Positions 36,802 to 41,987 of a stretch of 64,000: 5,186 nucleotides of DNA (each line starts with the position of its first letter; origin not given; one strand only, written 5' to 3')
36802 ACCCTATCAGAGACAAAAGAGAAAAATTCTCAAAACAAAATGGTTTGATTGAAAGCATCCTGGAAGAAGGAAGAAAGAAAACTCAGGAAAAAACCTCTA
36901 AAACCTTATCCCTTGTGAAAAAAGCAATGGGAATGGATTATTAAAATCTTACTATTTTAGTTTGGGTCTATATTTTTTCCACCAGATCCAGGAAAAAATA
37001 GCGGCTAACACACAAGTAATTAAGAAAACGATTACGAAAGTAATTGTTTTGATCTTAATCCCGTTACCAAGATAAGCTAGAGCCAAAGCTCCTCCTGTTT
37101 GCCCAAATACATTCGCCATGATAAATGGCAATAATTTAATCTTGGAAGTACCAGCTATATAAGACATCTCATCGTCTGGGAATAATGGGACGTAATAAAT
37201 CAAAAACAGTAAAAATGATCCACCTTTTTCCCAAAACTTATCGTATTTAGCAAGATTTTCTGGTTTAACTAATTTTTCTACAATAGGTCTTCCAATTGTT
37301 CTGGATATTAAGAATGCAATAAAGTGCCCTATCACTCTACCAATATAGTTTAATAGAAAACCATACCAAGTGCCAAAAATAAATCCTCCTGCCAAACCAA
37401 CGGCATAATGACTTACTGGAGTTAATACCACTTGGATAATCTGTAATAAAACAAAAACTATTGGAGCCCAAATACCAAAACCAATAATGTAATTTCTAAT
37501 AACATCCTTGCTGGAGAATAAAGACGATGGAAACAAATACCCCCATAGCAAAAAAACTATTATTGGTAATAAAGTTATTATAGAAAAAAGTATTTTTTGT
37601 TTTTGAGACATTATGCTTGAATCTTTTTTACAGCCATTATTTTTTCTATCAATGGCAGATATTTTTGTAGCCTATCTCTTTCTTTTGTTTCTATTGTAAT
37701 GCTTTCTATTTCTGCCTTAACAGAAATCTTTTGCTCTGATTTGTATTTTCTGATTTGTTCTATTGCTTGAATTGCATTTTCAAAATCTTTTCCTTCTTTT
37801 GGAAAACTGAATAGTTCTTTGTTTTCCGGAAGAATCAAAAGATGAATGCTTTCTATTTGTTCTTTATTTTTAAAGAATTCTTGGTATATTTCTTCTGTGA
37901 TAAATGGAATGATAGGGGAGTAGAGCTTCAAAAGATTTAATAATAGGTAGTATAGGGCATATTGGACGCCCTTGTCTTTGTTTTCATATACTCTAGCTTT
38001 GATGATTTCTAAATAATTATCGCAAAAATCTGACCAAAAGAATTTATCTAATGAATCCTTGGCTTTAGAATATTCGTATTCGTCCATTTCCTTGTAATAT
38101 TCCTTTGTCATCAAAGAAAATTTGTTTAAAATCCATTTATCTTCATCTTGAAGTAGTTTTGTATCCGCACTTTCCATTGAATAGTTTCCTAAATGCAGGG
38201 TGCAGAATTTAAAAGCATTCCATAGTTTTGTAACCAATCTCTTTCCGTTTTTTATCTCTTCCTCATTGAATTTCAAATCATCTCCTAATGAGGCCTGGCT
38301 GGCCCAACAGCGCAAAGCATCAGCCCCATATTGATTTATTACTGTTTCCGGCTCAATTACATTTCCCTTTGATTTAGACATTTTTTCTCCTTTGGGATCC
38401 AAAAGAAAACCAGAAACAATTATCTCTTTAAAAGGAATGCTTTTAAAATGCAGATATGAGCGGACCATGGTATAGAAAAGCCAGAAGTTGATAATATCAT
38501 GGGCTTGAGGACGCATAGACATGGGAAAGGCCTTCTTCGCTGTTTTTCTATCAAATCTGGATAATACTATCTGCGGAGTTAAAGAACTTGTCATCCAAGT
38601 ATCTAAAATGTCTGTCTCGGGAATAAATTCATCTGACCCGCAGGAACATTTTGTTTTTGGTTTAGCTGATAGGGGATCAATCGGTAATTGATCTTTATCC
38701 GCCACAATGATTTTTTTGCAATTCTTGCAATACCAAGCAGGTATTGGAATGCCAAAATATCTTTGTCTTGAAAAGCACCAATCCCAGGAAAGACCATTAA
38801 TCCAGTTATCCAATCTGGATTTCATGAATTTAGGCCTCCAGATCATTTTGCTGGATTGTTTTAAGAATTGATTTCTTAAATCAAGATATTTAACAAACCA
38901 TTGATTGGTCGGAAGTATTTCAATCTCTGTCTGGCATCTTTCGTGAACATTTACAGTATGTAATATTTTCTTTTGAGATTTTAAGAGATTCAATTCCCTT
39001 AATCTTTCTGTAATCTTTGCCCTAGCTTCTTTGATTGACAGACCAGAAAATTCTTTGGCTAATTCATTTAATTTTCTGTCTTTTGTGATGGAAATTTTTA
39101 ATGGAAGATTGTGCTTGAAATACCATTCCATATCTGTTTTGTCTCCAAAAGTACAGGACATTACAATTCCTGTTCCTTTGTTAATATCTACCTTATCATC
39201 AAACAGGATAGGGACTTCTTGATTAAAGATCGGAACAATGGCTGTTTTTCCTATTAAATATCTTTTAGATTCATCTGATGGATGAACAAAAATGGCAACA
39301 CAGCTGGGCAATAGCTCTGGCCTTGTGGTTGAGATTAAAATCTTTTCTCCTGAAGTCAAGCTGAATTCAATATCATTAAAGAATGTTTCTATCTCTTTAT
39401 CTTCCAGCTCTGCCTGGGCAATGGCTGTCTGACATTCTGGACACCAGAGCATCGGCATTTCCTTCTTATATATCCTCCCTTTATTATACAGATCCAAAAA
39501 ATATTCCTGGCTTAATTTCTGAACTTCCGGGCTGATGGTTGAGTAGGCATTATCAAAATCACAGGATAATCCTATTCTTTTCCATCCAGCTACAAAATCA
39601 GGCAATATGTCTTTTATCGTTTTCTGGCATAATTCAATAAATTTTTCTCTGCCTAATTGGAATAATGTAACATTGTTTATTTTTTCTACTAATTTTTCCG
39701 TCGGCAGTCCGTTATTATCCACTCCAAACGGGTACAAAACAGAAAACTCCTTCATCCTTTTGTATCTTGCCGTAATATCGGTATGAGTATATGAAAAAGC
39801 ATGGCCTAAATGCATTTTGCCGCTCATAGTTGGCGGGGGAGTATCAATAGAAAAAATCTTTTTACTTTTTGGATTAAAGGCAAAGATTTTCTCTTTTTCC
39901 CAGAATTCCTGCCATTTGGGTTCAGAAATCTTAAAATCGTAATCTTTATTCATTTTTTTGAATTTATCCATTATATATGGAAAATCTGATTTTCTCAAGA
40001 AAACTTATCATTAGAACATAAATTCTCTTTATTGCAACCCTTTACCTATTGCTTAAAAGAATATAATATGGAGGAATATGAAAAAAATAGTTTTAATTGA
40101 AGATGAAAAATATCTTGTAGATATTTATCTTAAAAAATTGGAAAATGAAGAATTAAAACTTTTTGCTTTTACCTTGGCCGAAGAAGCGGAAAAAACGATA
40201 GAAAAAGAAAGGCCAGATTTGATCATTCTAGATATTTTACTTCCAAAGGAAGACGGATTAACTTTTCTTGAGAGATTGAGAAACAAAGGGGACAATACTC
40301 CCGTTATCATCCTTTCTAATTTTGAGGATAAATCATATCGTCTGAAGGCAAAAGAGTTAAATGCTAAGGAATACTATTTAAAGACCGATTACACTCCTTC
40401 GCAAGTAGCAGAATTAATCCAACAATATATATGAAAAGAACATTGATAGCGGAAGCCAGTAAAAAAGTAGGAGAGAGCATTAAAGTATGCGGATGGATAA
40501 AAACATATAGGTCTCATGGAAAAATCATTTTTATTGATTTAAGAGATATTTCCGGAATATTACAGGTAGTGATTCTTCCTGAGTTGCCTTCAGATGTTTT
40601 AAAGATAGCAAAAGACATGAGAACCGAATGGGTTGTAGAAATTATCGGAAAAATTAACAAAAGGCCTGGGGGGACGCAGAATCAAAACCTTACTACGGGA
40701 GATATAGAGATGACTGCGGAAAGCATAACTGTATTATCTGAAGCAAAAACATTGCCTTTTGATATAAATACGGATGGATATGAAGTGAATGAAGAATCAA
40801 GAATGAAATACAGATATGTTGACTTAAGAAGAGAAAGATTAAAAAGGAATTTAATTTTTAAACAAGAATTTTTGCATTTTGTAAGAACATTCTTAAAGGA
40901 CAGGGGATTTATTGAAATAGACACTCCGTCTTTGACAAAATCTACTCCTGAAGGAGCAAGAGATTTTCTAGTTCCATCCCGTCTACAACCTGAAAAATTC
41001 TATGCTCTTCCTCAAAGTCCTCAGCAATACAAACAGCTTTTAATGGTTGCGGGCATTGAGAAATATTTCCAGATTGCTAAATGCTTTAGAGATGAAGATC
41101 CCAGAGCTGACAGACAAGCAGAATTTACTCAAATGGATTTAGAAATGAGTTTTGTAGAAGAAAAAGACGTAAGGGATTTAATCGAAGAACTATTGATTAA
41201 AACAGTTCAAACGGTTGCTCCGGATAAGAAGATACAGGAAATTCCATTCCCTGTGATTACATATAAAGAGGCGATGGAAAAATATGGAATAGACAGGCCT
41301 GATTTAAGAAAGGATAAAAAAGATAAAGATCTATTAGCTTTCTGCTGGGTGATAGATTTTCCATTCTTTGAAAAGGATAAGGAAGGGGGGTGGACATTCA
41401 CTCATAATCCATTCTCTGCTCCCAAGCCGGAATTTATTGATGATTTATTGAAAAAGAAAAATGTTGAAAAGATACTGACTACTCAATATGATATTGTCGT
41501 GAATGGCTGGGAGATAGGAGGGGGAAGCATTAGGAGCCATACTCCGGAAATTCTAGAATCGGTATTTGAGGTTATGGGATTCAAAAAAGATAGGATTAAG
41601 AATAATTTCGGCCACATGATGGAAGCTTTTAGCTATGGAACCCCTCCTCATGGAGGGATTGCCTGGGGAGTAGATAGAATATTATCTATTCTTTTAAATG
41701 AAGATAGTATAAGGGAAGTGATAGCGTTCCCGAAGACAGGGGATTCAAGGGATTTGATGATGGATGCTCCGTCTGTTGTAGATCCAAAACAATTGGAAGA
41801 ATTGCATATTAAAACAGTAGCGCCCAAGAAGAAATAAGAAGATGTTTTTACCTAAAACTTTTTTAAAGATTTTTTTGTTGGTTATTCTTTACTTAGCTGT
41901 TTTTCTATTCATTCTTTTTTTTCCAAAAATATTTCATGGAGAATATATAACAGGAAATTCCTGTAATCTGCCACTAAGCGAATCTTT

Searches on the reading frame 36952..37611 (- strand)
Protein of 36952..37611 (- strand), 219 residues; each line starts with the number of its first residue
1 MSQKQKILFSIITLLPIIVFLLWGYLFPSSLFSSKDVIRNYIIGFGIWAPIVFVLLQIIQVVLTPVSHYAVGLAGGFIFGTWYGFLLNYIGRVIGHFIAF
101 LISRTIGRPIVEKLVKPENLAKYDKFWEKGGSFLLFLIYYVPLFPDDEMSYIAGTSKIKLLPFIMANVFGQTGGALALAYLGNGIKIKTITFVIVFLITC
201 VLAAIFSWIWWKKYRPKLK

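Call 89: search_protein_families(library=pfam, proteins=[window:36952-37611:-], max_evalue=0.00001)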
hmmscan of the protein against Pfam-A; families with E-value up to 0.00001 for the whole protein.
window:36952-37611:- (219 aa): 1 family
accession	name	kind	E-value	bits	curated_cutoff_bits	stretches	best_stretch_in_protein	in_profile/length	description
PF09335.16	VTT_dom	-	4.8e-24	85.6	33.9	1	70-183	5-122/123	VTT domain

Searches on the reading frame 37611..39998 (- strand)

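Call 89: search_protein_families(library=pfam, proteins=[window:37611-39998:-], max_evalue=0.00001)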
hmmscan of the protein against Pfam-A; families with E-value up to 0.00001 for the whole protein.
window:37611-39998:- (795 aa): 5 families
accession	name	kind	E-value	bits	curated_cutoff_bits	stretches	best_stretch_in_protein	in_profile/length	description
PF00133.28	tRNA-synt_1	-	9.6e-96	321.5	22.7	1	28-577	1-413/414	tRNA synthetases class I (I, L, M and V)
PF08264.19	Anticodon_1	-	9.7e-35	120.1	25.1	1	620-765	1-145/148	Anticodon-binding domain of tRNA ligase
PF09334.17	tRNA-synt_1g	-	1.1e-26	93.9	20.1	2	51-197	3-134/391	tRNA synthetases class I (M)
PF01406.26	tRNA-synt_1e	-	1.7e-08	34.6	27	0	534-586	248-300/301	tRNA synthetases class I (C) catalytic domain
PF13603.12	tRNA-synt_1_2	-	4e-07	30.1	25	1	247-314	83-150/185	Leucyl-tRNA synthetase, editing domain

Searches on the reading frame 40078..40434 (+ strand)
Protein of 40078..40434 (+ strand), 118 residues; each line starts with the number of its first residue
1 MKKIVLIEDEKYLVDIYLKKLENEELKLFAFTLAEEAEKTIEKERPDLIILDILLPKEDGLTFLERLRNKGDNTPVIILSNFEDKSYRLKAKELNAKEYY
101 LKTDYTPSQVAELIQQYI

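Call 89: search_protein_families(library=pfam, proteins=[window:40078-40434:+], max_evalue=0.00001)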
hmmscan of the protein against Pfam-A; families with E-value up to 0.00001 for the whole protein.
window:40078-40434:+ (118 aa): 1 family
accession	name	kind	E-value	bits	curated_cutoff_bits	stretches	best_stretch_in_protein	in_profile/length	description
PF00072.30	Response_reg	-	7.8e-21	74.8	30.2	1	4-103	1-100/111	Response regulator receiver domain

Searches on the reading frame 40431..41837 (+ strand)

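Call 89: search_protein_families(library=pfam, proteins=[window:40431-41837:+], max_evalue=0.00001)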
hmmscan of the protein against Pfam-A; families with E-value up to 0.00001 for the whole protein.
window:40431-41837:+ (468 aa): 2 families
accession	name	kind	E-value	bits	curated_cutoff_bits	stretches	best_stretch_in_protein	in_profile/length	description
PF00152.25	tRNA-synt_2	-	6.7e-114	380.5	25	1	120-436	1-307/308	tRNA synthetases class II (D, K and N)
PF01336.31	tRNA_anti-codon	-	2.8e-18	66.1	27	1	17-102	1-75/75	OB-fold nucleic acid binding domain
